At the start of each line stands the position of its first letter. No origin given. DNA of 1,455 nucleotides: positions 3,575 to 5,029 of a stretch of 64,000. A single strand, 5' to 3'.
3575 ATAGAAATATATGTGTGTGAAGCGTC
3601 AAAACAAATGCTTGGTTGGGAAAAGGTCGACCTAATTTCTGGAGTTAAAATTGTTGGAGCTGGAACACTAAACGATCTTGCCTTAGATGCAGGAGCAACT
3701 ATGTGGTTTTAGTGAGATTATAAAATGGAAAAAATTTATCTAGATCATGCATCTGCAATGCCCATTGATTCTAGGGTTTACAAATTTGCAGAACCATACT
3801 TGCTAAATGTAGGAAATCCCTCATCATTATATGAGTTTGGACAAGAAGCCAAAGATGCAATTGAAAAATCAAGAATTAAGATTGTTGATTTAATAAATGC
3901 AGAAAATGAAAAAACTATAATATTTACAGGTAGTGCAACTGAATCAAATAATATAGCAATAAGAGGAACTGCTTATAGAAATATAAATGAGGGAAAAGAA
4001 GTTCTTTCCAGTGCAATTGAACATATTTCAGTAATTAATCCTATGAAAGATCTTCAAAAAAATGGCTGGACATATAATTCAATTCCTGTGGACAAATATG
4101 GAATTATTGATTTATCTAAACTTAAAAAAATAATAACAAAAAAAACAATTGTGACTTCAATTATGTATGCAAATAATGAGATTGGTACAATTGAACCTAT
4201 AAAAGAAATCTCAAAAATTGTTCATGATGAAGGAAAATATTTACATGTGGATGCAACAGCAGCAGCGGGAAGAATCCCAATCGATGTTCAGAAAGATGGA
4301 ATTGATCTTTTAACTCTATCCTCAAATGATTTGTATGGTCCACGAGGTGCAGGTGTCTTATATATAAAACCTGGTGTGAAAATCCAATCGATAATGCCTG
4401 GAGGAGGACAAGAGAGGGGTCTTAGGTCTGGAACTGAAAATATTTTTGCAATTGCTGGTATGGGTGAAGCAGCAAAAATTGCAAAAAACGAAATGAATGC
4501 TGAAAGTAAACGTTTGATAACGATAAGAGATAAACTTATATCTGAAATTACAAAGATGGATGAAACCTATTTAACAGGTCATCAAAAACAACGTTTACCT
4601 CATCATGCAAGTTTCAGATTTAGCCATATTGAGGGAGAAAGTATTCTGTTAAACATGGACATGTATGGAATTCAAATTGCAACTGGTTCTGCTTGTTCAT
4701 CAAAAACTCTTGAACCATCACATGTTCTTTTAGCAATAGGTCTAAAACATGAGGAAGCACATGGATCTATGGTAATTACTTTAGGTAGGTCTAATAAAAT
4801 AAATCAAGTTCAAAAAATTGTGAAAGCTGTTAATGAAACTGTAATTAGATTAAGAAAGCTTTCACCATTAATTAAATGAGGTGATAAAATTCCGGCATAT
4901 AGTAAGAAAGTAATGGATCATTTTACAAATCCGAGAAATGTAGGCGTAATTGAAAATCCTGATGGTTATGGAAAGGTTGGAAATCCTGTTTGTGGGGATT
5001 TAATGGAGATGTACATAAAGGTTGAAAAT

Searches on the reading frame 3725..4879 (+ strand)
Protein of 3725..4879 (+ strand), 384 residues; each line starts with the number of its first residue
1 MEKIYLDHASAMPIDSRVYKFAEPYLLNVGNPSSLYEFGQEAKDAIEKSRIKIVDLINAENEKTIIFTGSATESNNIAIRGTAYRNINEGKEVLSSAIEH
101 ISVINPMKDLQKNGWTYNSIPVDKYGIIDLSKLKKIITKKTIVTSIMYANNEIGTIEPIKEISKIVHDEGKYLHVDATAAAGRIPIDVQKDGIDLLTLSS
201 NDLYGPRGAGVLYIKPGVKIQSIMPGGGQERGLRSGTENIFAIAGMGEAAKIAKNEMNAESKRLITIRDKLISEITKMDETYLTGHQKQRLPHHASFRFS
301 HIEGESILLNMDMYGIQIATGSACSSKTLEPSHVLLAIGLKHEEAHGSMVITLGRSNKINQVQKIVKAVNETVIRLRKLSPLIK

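Call 64: search_protein_families(library=pfam, proteins=[window:3725-4879:+], max_evalue=0.00001)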
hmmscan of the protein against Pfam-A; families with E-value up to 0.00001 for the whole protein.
window:3725-4879:+ (384 aa): 2 families
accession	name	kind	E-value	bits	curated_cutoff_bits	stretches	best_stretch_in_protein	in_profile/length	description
PF00266.25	Aminotran_5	-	7.3e-72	242.8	21.5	1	4-364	1-370/371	Aminotransferase class-V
PF01041.23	DegT_DnrJ_EryC1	-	5.1e-06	26.4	19.8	1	63-182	40-151/360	DegT/DnrJ/EryC1/StrS aminotransferase family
